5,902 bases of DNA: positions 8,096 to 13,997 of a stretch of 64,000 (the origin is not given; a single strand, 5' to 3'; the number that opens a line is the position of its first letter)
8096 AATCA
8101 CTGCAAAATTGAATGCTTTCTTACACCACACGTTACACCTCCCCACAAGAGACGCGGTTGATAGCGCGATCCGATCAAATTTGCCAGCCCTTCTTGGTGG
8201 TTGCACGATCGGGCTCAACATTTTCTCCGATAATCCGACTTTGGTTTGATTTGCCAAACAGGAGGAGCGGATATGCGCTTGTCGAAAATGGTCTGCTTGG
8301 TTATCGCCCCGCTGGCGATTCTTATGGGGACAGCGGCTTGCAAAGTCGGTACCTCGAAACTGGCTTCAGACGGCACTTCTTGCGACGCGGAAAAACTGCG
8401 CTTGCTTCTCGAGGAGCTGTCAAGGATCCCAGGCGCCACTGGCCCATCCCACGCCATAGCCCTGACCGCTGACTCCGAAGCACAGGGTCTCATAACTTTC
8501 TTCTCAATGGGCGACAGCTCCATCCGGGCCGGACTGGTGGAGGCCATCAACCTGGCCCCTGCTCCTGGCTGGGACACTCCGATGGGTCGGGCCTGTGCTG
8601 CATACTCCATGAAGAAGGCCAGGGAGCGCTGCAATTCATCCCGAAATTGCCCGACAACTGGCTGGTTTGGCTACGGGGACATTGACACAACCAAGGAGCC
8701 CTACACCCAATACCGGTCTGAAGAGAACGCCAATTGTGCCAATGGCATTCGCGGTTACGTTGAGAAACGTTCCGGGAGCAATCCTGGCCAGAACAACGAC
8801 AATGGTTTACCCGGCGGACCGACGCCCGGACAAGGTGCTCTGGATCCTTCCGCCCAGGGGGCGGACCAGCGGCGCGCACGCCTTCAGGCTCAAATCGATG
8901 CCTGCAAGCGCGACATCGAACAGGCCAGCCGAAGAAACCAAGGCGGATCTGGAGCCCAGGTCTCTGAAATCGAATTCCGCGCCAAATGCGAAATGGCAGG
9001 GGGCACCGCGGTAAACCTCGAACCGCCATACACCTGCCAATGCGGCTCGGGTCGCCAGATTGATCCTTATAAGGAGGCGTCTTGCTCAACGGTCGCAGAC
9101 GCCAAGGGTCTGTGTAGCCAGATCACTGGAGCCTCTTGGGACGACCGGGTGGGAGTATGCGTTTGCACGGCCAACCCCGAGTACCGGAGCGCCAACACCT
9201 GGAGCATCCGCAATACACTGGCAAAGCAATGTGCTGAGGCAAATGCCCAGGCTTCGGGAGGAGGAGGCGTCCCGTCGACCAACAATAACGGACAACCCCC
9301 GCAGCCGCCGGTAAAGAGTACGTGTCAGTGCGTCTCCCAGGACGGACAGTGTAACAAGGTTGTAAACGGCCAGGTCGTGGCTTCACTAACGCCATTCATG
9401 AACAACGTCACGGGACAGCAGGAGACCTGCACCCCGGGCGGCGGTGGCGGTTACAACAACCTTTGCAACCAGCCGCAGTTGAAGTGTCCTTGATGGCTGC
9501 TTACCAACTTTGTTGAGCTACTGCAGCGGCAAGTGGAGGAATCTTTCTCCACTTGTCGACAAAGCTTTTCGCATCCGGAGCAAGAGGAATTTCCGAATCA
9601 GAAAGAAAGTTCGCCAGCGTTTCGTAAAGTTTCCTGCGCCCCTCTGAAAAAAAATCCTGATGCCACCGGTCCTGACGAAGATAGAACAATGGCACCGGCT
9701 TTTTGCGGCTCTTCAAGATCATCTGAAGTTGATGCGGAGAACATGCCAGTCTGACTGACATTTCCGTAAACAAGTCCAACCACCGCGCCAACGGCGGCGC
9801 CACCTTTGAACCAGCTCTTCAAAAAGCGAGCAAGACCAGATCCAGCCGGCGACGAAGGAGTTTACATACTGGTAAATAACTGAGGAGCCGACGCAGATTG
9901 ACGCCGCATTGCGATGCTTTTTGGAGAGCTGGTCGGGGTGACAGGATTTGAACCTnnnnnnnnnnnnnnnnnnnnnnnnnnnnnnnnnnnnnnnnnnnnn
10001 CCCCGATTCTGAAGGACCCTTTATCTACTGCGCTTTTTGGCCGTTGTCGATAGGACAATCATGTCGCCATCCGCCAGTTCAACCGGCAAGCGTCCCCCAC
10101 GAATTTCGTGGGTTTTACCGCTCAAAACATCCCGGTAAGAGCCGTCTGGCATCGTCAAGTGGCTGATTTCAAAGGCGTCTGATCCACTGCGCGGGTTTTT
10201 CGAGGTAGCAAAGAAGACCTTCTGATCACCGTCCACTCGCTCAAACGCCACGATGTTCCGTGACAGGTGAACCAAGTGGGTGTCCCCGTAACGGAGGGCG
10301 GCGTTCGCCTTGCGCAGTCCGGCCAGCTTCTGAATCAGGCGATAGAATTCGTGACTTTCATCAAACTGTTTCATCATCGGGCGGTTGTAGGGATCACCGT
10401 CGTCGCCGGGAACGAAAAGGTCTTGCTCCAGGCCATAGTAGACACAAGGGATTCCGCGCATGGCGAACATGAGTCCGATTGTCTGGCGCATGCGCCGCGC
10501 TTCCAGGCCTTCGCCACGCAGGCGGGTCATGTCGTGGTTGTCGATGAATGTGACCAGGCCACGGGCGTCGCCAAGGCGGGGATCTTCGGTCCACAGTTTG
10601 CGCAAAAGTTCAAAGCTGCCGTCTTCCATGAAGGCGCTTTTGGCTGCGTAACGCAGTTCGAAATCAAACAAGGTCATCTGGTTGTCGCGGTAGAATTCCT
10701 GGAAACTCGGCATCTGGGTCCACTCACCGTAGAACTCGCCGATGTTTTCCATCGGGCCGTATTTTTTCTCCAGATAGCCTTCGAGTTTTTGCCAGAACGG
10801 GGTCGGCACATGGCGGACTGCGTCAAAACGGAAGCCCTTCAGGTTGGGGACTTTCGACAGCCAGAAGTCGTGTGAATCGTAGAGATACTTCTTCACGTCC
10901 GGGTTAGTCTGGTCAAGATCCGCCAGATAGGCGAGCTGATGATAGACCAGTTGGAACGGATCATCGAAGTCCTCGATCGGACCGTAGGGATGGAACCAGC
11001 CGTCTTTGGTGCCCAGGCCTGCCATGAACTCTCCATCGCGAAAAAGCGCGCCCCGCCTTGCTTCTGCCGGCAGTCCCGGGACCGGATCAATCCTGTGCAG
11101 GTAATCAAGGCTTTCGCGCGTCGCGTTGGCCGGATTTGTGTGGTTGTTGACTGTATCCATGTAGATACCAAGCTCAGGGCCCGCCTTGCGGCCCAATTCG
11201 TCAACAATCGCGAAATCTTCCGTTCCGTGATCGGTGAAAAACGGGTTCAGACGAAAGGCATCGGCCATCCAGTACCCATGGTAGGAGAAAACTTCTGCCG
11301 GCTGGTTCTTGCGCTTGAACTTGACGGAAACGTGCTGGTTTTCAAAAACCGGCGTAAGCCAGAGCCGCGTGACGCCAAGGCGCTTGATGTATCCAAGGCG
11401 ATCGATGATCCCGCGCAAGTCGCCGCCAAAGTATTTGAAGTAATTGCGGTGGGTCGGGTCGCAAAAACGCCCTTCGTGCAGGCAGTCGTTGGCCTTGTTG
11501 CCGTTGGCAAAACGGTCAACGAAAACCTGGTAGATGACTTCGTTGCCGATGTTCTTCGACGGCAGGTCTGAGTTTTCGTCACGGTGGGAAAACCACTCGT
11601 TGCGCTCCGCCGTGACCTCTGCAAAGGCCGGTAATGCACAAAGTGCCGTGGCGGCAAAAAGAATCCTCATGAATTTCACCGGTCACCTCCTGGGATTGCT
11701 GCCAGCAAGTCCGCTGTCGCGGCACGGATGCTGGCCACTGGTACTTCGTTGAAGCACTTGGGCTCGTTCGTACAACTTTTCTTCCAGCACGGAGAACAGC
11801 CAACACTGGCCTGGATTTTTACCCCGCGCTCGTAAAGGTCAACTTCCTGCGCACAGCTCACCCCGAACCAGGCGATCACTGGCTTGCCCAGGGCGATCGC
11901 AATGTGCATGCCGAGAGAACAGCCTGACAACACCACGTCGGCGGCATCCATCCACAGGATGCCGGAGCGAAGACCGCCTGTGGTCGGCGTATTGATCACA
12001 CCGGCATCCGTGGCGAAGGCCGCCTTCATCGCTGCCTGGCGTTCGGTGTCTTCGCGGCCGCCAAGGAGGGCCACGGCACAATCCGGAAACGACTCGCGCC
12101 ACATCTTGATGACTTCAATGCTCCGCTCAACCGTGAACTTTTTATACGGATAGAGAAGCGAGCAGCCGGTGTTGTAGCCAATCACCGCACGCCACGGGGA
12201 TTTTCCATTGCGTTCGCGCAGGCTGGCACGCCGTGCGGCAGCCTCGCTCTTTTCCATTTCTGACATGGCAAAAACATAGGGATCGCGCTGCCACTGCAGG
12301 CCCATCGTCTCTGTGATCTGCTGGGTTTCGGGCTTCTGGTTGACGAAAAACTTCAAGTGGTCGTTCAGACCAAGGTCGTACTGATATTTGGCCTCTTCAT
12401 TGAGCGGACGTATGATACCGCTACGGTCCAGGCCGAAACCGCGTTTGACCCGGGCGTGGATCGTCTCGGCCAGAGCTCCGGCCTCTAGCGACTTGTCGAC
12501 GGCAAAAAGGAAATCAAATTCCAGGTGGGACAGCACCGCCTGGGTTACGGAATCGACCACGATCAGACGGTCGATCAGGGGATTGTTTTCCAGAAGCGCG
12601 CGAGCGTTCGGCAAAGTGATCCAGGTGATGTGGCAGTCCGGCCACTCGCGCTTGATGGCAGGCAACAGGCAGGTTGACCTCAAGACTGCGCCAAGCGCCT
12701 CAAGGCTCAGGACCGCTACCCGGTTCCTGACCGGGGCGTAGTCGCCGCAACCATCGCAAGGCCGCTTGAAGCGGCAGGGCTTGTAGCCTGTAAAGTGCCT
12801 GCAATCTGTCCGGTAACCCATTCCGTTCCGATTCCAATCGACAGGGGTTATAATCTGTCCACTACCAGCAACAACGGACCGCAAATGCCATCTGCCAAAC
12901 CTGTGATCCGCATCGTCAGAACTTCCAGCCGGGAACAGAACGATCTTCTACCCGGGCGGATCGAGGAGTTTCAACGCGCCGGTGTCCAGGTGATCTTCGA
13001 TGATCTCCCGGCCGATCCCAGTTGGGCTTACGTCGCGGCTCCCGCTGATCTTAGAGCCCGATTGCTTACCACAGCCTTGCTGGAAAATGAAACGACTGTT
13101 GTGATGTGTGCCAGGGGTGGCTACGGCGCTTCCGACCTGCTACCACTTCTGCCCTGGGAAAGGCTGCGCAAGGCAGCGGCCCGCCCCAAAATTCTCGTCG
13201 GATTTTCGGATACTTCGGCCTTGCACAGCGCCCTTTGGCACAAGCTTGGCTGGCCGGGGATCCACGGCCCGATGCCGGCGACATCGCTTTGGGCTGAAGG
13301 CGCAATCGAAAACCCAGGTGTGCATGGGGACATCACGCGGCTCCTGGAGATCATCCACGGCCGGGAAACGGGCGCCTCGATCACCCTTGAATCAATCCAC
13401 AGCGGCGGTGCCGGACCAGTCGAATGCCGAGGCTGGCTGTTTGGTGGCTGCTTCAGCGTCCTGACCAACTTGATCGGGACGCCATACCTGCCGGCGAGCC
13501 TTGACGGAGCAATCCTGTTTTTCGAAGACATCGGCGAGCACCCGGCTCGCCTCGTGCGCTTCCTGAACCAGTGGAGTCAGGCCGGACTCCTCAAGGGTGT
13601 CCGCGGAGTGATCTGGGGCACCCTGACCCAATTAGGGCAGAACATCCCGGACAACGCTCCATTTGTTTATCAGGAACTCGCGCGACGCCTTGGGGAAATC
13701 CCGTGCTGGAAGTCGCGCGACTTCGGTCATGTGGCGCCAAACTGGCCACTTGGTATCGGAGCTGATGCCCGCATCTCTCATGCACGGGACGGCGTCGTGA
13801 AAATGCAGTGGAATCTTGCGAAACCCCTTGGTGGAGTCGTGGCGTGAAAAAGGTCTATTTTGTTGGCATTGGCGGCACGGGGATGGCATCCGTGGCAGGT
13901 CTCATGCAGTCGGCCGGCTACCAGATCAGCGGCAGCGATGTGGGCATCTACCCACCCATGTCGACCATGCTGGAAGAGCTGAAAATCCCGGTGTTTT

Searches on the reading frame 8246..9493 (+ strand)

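Call 7: search_protein_families(library=pfam, proteins=[window:8246-9493:+], max_evalue=0.001)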
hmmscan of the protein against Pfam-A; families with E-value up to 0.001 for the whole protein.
window:8246-9493:+ (415 aa): 0 families

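Call 79: search_protein_families(library=pfam, proteins=[window:8246-9493:+], max_evalue=0.1)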
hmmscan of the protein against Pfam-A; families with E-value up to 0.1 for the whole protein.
window:8246-9493:+ (415 aa): 1 family
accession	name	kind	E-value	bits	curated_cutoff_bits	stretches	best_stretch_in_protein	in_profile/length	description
PF25610.1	HR1_TOCA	-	0.017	15.9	27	1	201-233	6-38/90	TOCA family HR1 domain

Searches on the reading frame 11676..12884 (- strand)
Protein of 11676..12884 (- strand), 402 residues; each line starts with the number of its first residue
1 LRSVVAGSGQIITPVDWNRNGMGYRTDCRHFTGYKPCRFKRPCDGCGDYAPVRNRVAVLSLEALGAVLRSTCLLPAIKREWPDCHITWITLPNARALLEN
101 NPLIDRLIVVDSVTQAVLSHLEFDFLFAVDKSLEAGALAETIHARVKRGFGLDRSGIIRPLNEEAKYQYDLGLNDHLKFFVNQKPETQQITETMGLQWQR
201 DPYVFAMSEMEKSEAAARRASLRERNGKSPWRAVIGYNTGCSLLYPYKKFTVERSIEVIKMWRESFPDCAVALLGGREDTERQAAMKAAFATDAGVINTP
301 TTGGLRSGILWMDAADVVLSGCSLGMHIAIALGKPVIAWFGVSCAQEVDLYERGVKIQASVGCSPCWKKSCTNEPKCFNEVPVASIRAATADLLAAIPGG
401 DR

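Call 7: search_protein_families(library=pfam, proteins=[window:11676-12884:-], max_evalue=0.001)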
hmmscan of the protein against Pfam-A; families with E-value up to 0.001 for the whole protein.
window:11676-12884:- (402 aa): 1 family
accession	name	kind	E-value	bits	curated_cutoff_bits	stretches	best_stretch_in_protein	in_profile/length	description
PF01075.23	Glyco_transf_9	-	4.3e-10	39.8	22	1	120-375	10-245/247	Glycosyltransferase family 9 (heptosyltransferase)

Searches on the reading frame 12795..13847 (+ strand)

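Call 7: search_protein_families(library=pfam, proteins=[window:12795-13847:+], max_evalue=0.001)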
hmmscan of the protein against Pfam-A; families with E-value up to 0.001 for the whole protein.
window:12795-13847:+ (350 aa): 2 families
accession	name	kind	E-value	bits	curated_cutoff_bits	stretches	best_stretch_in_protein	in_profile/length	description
PF17676.7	Peptidase_S66C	-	1.1e-26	94.2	23.7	1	212-327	1-120/120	LD-carboxypeptidase C-terminal domain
PF02016.21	Peptidase_S66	-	2.5e-23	83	25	1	38-158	1-121/121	LD-carboxypeptidase N-terminal domain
